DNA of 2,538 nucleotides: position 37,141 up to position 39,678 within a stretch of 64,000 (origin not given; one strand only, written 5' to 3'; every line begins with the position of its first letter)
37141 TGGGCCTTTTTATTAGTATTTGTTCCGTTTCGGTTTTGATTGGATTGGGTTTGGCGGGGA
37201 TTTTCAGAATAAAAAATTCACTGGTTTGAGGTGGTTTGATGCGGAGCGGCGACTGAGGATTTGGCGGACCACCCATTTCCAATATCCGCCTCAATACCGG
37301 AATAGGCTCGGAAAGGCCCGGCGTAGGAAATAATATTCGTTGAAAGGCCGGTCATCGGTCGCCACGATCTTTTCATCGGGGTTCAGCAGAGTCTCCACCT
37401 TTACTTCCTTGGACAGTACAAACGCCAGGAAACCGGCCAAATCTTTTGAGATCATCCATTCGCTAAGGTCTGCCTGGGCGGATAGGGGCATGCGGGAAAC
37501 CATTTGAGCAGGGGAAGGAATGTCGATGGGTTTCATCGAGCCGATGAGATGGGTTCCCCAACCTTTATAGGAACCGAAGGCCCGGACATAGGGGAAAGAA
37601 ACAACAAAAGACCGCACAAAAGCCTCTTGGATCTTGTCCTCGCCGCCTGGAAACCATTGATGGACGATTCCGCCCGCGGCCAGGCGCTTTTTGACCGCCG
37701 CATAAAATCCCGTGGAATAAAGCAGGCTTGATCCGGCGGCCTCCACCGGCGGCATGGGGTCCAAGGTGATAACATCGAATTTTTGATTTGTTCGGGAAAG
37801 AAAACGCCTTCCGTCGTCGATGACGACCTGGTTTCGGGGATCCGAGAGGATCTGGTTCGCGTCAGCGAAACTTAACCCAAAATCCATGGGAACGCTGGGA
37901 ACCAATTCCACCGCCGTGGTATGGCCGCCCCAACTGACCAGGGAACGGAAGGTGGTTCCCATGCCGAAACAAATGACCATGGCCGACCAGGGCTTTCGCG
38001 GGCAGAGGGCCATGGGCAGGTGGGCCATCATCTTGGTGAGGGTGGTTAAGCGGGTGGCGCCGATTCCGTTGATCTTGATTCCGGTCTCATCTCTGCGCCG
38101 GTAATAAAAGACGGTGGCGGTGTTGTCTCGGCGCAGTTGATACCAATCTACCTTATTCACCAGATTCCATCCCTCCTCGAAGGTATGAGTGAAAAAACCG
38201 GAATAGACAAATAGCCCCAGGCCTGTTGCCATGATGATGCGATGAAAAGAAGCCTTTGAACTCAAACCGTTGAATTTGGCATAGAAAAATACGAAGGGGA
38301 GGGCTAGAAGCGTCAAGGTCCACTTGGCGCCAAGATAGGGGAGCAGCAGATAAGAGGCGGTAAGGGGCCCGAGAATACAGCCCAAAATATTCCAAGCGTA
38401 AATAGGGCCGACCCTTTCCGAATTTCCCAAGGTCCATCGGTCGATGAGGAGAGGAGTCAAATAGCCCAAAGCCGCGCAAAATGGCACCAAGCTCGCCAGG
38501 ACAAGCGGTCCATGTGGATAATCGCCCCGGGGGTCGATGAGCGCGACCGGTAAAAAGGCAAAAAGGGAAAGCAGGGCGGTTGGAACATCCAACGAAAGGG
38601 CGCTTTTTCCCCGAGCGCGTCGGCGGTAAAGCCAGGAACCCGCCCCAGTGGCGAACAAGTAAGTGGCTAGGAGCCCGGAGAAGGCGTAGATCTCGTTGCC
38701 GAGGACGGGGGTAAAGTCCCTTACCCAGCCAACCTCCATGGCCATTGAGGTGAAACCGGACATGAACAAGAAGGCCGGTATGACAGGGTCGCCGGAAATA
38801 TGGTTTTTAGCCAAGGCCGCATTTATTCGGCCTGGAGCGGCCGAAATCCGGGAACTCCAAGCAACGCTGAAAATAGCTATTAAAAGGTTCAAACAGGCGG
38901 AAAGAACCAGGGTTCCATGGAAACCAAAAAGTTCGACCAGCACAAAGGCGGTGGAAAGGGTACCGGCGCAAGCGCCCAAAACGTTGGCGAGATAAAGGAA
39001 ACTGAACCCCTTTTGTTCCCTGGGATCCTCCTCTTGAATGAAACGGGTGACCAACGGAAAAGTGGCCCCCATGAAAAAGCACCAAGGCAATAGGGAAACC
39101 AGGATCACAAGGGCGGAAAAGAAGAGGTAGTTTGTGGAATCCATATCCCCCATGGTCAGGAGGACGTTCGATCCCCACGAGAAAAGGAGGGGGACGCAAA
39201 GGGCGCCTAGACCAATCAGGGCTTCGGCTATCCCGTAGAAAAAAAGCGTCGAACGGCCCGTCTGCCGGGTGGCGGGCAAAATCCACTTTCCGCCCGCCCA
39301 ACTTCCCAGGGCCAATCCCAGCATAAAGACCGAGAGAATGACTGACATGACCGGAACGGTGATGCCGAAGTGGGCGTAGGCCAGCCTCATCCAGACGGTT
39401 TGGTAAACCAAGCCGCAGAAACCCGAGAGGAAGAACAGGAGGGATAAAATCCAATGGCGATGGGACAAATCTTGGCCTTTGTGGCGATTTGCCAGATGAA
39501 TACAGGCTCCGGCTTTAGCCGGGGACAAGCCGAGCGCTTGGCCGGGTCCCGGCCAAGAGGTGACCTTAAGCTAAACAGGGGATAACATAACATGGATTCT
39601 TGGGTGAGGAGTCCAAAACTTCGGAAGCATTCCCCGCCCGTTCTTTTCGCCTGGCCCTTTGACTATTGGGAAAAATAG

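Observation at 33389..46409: Cluster of six large polytopic glycosyltransferase-like genes including three GT-C/PA14 fusion paralogs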

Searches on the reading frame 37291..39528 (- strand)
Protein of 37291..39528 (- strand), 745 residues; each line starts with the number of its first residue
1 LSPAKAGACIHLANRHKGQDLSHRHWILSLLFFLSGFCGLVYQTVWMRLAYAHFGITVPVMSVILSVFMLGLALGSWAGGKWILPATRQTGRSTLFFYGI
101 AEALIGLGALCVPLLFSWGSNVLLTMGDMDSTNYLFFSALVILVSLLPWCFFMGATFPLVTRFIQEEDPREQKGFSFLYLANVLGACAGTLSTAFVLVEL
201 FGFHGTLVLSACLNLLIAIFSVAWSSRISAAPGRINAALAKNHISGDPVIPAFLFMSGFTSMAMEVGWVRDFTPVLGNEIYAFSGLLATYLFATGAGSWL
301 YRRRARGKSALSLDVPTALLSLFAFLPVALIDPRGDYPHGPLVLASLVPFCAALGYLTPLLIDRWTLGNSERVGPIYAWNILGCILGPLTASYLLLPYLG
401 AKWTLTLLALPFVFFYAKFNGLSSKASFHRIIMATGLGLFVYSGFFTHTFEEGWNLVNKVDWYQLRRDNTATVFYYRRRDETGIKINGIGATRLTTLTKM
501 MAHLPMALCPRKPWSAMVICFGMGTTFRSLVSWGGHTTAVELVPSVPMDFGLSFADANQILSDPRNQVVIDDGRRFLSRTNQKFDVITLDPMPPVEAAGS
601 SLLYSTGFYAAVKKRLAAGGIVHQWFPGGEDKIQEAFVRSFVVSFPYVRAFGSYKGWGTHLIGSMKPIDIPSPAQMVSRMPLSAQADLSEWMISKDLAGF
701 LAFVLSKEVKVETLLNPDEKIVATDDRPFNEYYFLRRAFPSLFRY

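Call 3: search_protein_families(library=pfam, proteins=[window:37291-39528:-], max_evalue=0.01)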
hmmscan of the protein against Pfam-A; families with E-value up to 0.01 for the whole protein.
window:37291-39528:- (745 aa): 2 families
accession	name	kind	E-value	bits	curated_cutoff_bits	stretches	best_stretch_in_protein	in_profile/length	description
PF01564.23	Spermine_synth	-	2.1e-11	44.1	22.9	1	498-623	5-129/186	Spermine/spermidine synthase domain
PF13912.12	zf-C2H2_6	-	0.0029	18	25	0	526-538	10-22/27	C2H2-type zinc finger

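Call 9: search_protein_families(library=ncbifam, proteins=[window:37291-39528:-], max_evalue=0.01)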
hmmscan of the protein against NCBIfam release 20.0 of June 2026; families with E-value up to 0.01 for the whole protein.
window:37291-39528:- (745 aa): 5 families
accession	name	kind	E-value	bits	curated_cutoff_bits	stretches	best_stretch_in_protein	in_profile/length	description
NF002956.0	PRK03612.1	equivalog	6.1e-28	97.5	472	3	23-225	17-198/522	polyamine aminopropyltransferase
NF037959.1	MFS_SpdSyn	subfamily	2.5e-25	89.1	40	2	39-228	4-185/480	fused MFS/spermidine synthase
NF002010.0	PRK00811.1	equivalog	5.9e-14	52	260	1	499-623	66-190/287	polyamine aminopropyltransferase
TIGR00417.1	speE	equivalog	1.4e-11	44.1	249.55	1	499-623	60-183/271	spermidine synthase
NF002435.0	PRK01581.1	equivalog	0.0036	16.4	537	1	560-622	203-264/374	polyamine aminopropyltransferase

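Call 28: search_solved_structures(query=window:37291-39528:-, max_evalue=1)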
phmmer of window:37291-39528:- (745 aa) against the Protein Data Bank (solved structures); distinct sequences matched with E-value up to 1: 20.
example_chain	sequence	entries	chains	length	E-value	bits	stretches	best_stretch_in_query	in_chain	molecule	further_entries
3anx_A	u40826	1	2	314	4.5e-10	41.7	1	511-729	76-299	spermidine synthase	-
1uir_A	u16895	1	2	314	4.7e-10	41.7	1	511-729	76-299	Polyamine Aminopropyltransferase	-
1iy9_A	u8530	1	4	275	3e-08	35.7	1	499-666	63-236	Spermidine synthase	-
3o4f_A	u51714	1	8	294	1.9e-07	33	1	499-622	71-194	Spermidine synthase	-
1inl_A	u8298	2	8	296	9.8e-07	30.7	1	499-621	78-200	Spermidine synthase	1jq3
6bq2_A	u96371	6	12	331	4.7e-06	28.5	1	511-672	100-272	Thermospermine synthase ACAULIS protein | Thermospermine synthase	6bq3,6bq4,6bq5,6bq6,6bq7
7xif_A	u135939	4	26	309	4.3e-05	25.3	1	501-665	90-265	Polyamine aminopropyltransferase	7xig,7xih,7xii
3bwb_A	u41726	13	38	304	0.00013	23.7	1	501-622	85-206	Spermidine synthase | Spermidine synthase, putative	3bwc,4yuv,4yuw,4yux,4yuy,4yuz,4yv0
4uoe_A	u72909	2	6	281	0.00022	23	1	499-620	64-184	SPERMIDINE SYNTHASE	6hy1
2pwp_A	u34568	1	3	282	0.00022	22.9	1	499-620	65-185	Spermidine synthase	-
2hte_A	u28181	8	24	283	0.00022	22.9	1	499-620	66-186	Spermidine synthase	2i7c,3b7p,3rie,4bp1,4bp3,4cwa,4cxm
2pss_A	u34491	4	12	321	0.00027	22.6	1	499-620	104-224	Spermidine synthase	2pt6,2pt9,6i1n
6o65_A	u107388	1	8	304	0.00034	22.3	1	498-622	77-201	Spermidine synthase 1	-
1xj5_A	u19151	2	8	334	0.00041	22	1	498-622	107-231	Spermidine synthase 1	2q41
6o63_A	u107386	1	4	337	0.00042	22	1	498-622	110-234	Spermidine synthase 1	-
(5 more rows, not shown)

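Call 54: find_homologous_proteins(query=window:37291-39528:-)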
Query window:37291-39528:- (745 aa): 2424 proteins with E <= 0.001 among 8000 candidates; the best 120 are listed.
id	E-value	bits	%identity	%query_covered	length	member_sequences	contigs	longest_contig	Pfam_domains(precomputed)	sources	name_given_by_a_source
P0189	0.0e+0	1593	100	94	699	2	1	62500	PF01564.24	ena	-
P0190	7.9e-271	919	61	94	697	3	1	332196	PF01564.24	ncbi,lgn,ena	-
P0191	1.4e-262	892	57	97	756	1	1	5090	PF01564.24,PF07690.22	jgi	jgi:spermidine synthase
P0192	2.6e-253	861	59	92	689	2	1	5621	PF01564.24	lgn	-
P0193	3.6e-221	755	51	95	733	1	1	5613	PF01564.24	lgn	-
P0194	1.7e-220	752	51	96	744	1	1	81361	PF01564.24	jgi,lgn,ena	-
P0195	3.7e-220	751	51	96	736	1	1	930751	PF01564.24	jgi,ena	-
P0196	9.6e-219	747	52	97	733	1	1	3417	PF01564.24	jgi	jgi:spermidine synthase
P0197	1.1e-218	747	50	97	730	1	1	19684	PF01564.24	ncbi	-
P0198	1.2e-218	746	50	96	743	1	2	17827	PF01564.24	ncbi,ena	-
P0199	2.4e-216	739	50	96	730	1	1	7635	PF01564.24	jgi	jgi:spermidine synthase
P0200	3.5e-216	738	49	95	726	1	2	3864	PF01564.24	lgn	-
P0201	4.0e-215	735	50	96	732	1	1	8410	PF01564.24,PF07690.22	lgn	-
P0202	5.3e-215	734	50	95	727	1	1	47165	PF01564.24,PF07690.22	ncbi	ncbi:MAG: fused MFS/spermidine synthase [Candidatus Omnitrophota bacterium]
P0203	2.4e-214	732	49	97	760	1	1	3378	PF01564.24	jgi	jgi:spermidine synthase/MFS family permease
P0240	5.3e-207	708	48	95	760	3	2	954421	PF01564.24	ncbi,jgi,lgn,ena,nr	ncbi:MAG: hypothetical protein CVU55_06740 [Deltaproteobacteria bacterium HGW-Deltaproteobacteria-13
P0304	1.2e-203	697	49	95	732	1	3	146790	PF01564.24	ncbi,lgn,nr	ncbi:MAG: fused MFS/spermidine synthase [Geobacter sp.]|nr:fused MFS/spermidine synthase [Geobacter 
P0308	1.5e-203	696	50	96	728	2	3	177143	PF01564.24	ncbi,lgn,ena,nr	ncbi:MAG: hypothetical protein F9K47_11710 [Burkholderiales bacterium]|nr:MAG: hypothetical protein 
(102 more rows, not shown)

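Call 55: find_encoding_contigs(protein=P0304, flank=8000, max_places=2)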
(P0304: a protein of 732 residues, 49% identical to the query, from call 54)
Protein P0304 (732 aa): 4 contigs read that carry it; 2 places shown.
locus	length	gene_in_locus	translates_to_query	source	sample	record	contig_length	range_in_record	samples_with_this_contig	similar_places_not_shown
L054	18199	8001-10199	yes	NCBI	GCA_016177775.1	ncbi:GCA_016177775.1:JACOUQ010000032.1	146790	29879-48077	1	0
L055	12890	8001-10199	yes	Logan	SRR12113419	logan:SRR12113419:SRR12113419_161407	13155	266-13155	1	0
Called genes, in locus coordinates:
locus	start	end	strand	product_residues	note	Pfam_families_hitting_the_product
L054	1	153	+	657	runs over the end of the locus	PF00912:Transgly, PF00905:Transpeptidase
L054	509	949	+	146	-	PF00507:Oxidored_q4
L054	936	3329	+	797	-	PF01058:Oxidored_q6, PF00329:Complex1_30kDa, PF00346:Complex1_49kDa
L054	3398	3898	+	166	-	PF01257:2Fe-2S_thioredx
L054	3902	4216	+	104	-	PF13442:Cytochrome_CBB3, PF00034:Cytochrom_C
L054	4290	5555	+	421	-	PF01512:Complex1_51K, PF10531:SLBB, PF10589:NADH_4Fe-4S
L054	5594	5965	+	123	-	PF13366:PDDEXK_3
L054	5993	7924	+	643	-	PF00111:Fer2 (weak), PF13510:Fer2_4, PF10588:NADH-G_4Fe-4S_3, PF22117:Fer4_Nqo3, PF04879:Molybdop_Fe4S4 (weak), PF00384:Molybdopterin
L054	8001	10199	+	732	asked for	PF01564:Spermine_synth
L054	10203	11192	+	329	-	PF00146:NADHdh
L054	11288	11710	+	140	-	-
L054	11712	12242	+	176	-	PF13183:Fer4_8 (faint), PF13534:Fer4_17 (faint), PF12797:Fer4_2 (faint), PF14697:Fer4_21 (faint), PF13237:Fer4_10 (weak), PF12838:Fer4_7, PF13187:Fer4_9, PF00037:Fer4, +1 more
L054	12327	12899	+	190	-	PF00499:Oxidored_q3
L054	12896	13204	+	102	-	PF00420:Oxidored_q2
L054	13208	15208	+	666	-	PF00662:Proton_antipo_N, PF00361:Proton_antipo_M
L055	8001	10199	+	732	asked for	PF01564:Spermine_synth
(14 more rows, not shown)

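Call 56: find_encoding_contigs(protein=P0308, flank=8000, max_places=2)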
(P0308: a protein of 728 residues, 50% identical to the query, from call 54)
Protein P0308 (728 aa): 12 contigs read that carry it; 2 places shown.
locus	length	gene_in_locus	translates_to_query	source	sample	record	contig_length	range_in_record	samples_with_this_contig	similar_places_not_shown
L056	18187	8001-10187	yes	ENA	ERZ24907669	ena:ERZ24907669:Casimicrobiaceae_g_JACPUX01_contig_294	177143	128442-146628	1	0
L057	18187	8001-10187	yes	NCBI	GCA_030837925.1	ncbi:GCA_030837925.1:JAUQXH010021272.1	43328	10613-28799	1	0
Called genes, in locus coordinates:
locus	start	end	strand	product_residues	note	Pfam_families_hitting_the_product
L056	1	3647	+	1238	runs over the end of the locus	PF01558:POR, PF20169:DUF6537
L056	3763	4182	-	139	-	-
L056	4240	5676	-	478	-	PF18885:DUF5648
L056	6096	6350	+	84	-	PF10387:DUF2442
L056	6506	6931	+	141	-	-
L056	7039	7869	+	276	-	PF08668:HDOD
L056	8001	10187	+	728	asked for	PF01564:Spermine_synth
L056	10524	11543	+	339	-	PF00072:Response_reg, PF00990:GGDEF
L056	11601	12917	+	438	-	PF22335:Cas10-Cmr2_palm2 (faint), PF00990:GGDEF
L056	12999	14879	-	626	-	PF13424:TPR_12 (faint), PF00990:GGDEF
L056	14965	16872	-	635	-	PF18885:DUF5648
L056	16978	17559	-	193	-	-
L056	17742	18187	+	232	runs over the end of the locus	-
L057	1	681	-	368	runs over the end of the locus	PF00534:Glycos_transf_1 (weak), PF13692:Glyco_trans_1_4, PF13524:Glyco_trans_1_2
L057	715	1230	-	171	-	PF01967:MoaC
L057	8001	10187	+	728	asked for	PF01564:Spermine_synth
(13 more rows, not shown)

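Call 57: find_encoding_contigs(protein=P0240, flank=8000, max_places=2)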
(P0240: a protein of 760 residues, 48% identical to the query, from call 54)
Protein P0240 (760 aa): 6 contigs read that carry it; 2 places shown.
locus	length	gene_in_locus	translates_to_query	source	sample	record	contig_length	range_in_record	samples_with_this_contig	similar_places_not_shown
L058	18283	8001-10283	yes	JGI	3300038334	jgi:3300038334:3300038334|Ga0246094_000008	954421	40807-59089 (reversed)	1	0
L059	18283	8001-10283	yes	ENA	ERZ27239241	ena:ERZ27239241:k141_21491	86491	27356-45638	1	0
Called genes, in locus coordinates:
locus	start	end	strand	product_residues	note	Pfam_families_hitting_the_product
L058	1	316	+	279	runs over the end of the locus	PF01678:DAP_epimerase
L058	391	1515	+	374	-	PF00155:Aminotran_1_2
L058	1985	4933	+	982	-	PF05359:DUF748, PF13116:YhdP, PF00691:OmpA (faint), PF05359:DUF748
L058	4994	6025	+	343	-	PF06071:YchF-GTPase_C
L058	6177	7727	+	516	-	PF09479:Flg_new, PF07603:Lcl_C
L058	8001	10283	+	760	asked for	PF01564:Spermine_synth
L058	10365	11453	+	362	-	PF13472:Lipase_GDSL_2 (weak)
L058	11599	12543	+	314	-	PF00535:Glycos_transf_2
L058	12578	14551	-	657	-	PF13231:PMT_2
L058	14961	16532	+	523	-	PF13424:TPR_12 (faint), PF14559:TPR_19 (faint), PF07719:TPR_2 (faint), PF13371:TPR_9 (faint), PF13374:TPR_10 (faint), PF13414:TPR_11 (weak), PF00515:TPR_1, PF13181:TPR_8 (weak), +3 more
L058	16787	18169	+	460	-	PF02310:B12-binding, PF04055:Radical_SAM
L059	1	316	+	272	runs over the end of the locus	PF01678:DAP_epimerase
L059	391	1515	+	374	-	PF00155:Aminotran_1_2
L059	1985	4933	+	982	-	PF05359:DUF748, PF13116:YhdP, PF00691:OmpA (faint), PF05359:DUF748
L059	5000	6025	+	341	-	PF06071:YchF-GTPase_C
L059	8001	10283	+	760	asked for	PF01564:Spermine_synth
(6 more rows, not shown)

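Call 58: find_encoding_contigs(protein=P0190, flank=10000, max_places=2)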
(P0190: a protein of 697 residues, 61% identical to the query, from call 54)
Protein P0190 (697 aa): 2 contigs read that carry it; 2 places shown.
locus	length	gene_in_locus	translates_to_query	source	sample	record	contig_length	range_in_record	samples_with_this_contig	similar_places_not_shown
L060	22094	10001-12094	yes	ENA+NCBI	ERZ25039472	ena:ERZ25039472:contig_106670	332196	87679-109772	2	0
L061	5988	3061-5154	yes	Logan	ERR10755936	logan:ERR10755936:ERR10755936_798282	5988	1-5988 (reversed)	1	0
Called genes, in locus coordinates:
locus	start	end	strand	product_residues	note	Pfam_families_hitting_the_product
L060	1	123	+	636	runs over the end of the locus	-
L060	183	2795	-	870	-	-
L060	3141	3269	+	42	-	-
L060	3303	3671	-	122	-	PF02641:DUF190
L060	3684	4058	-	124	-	PF02537:CRCB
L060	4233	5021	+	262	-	PF00117:GATase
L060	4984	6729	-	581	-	PF13360:PQQ_2 (weak), PF13570:Beta-prop_ACSF4, PF01011:PQQ (faint), PF13360:PQQ_2 (weak), PF13570:Beta-prop_ACSF4, PF13360:PQQ_2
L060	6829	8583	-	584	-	PF01011:PQQ (faint), PF13360:PQQ_2, PF13570:Beta-prop_ACSF4, PF13360:PQQ_2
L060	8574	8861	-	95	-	-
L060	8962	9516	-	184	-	-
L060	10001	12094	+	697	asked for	PF01564:Spermine_synth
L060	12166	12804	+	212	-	PF01613:Flavin_Reduct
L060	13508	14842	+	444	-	PF00079:Serpin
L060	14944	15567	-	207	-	-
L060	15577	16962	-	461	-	PF00211:Guanylate_cyc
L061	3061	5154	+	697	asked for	PF01564:Spermine_synth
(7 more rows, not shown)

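Call 75: predict_structure(alignment_id=A3)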
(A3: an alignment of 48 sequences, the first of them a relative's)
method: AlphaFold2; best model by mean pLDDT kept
length: 699 residues; sequences in the alignment: 48
mean_pLDDT: 90.5   pTM: 0.88
mean pLDDT of the five models: 90.5, 89.2, 88.1, 87.9, 87.4
residues with pLDDT >= 90: 479; 70-90: 191; 50-70: 29; < 50: 0
segments of 3 or more residues with pLDDT < 50: none
pLDDT, mean of each block of 10 residues (from residue 1): 72 80 93 90 92 97 94 91 88 94 95 88 79 89 91 92 96 96 66 56 93 95 90 85 95 93 90 96 88 86 97 92 84 92 94 95 96 75 92 95 84 87 89 88 87 95 96 95 98 93 93 97 94 96 87 87 97 96 91 96 95 96 97 97 92 97 95 90 88 79
secondary structure, 60 per line:
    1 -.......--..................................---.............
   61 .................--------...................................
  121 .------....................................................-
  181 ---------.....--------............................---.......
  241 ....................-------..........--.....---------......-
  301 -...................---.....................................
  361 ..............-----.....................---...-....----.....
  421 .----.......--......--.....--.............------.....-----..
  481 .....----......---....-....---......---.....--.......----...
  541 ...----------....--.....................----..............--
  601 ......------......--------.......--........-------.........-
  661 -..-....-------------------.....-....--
elements in order (helices of 4 or more, strands of 3 or more residues): H2-8 H11-44 H48-77 H86-121 H128-179 H190-194 H203-230 H234-260 H268-277 H280-284 H294-299 H302-320 H324-374 H380-400 H408-411 E416-421 E426-432 E435-440 E443-447 H450-462 E469-473 H479-485 E490-495 H499-502 H504-507 H511-516 E520-524 H527-533 E538-543 H554-557 H560-569 E570-580 H585-598 E601-606 E613-618 H627-633 H636-643 H651-659 H665-668 H688-692 H694-697
